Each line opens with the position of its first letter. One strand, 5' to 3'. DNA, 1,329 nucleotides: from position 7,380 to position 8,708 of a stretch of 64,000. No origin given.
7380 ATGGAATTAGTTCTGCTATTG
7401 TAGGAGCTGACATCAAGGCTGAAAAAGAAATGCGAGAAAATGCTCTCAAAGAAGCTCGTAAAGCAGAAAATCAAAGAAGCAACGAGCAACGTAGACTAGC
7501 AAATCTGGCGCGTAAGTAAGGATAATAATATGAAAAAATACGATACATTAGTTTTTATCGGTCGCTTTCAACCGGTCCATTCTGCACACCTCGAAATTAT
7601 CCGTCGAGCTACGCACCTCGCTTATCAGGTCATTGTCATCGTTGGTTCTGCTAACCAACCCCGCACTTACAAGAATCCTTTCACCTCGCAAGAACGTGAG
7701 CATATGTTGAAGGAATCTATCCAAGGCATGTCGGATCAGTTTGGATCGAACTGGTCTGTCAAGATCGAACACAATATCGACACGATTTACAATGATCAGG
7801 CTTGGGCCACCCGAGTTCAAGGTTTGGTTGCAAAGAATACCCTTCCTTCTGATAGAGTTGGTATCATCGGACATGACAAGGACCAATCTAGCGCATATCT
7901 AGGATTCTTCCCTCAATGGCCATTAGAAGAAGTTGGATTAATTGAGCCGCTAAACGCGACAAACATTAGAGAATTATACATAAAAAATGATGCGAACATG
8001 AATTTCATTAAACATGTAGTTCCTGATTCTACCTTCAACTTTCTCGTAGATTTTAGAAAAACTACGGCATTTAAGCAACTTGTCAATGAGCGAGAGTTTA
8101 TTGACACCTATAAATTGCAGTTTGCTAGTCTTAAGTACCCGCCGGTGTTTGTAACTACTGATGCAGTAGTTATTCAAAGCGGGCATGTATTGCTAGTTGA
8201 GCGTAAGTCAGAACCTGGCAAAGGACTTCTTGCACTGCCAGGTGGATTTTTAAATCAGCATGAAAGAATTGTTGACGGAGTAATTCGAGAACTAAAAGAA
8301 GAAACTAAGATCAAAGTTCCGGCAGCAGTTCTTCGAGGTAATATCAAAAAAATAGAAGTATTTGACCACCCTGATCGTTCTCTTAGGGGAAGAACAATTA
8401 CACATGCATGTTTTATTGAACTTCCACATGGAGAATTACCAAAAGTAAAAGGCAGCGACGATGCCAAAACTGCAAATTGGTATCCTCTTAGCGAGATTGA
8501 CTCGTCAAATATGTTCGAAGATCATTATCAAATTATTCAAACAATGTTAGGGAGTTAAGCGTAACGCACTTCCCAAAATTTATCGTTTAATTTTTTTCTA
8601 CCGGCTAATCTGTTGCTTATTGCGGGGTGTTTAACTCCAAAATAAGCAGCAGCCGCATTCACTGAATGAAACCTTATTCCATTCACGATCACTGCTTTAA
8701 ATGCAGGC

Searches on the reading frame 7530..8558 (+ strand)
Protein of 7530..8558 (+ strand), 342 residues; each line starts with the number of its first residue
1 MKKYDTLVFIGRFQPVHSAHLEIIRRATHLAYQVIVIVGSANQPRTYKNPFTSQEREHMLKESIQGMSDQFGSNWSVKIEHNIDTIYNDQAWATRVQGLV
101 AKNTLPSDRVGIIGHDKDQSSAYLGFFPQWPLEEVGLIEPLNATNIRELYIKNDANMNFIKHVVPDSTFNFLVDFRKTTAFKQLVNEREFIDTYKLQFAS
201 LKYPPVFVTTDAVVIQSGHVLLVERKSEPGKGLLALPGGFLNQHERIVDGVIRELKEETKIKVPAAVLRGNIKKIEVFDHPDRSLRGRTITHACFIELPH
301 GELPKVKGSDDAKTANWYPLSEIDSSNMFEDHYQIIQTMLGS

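Call 52: search_protein_families(library=pfam, proteins=[window:7530-8558:+], max_evalue=0.001)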
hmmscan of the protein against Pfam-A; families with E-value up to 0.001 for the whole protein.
window:7530-8558:+ (342 aa): 2 families
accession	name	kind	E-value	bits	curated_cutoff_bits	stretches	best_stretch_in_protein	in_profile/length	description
PF00293.34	NUDIX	-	1.7e-16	60.9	21.1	1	210-337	6-132/134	NUDIX domain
PF01467.32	CTP_transf_like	-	7.1e-14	52.6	21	1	8-74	1-68/133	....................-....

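Call 84: search_protein_families(library=ncbifam, proteins=[window:7530-8558:+], max_evalue=0.001)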
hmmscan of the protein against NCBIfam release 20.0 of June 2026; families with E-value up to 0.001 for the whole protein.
window:7530-8558:+ (342 aa): 19 families
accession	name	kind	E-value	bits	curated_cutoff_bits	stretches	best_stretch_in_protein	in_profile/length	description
NF003786.0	PRK05379.1-2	equivalog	1.5e-120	402.6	397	1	2-341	12-353/354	bifunctional nicotinamide-nucleotide adenylyltransferase/Nudix hydroxylase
NF003787.0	PRK05379.1-4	equivalog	1.3e-111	372.9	449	1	2-341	7-344/346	bifunctional nicotinamide-nucleotide adenylyltransferase/Nudix hydroxylase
NF003791.0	PRK05379.2-3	equivalog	1.6e-105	353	409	1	2-339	3-336/340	bifunctional nicotinamide-nucleotide adenylyltransferase/Nudix hydroxylase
NF003788.0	PRK05379.1-5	equivalog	3.3e-105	352.2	354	1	3-341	4-349/351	bifunctional nicotinamide-nucleotide adenylyltransferase/Nudix hydroxylase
NF003790.0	PRK05379.2-2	equivalog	7.2e-77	258.8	403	1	8-340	23-351/354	bifunctional nicotinamide mononucleotide adenylyltransferase/ADP-ribose pyrophosphatase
NF003785.0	PRK05379.1-1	equivalog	8e-71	239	418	1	4-340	2-340/347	bifunctional nicotinamide-nucleotide adenylyltransferase/Nudix hydroxylase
NF003789.0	PRK05379.2-1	equivalog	6.1e-43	147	355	1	6-293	9-262/312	bifunctional nicotinamide mononucleotide adenylyltransferase/ADP-ribose pyrophosphatase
NF010365.0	PRK13793.1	equivalog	2.4e-36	125.2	198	1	1-187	1-178/196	nicotinate-nicotinamide nucleotide adenylyltransferase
NF002243.0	PRK01153.1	subfamily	5.3e-19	68.5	127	1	8-101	4-93/175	nicotinamide-nucleotide adenylyltransferase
TIGR01527.1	arch_NMN_Atrans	equivalog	3e-15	56.2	181.2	1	8-102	3-93/167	nicotinamide-nucleotide adenylyltransferase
TIGR00125.1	cyt_tran_rel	domain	1e-11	44.8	27.7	1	8-61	3-56/65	adenylyltransferase/cytidyltransferase family protein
TIGR01510.1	coaD_prev_kdtB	equivalog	1.1e-08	35.2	103.3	1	8-82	3-69/155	pantetheine-phosphate adenylyltransferase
TIGR01526.1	nadR_NMN_Atrans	equivalog_domain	7.2e-08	32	341.15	1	8-127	5-120/325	nicotinamide-nucleotide adenylyltransferase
NF050029.2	TransRepNtr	equivalog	1.5e-06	27.8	400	1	186-338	4-151/245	ADPR responsive transcriptional repressor NtrR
NF005519.0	PRK07152.1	equivalog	2.8e-06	26.5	315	1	8-81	5-80/361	nicotinate-nucleotide adenylyltransferase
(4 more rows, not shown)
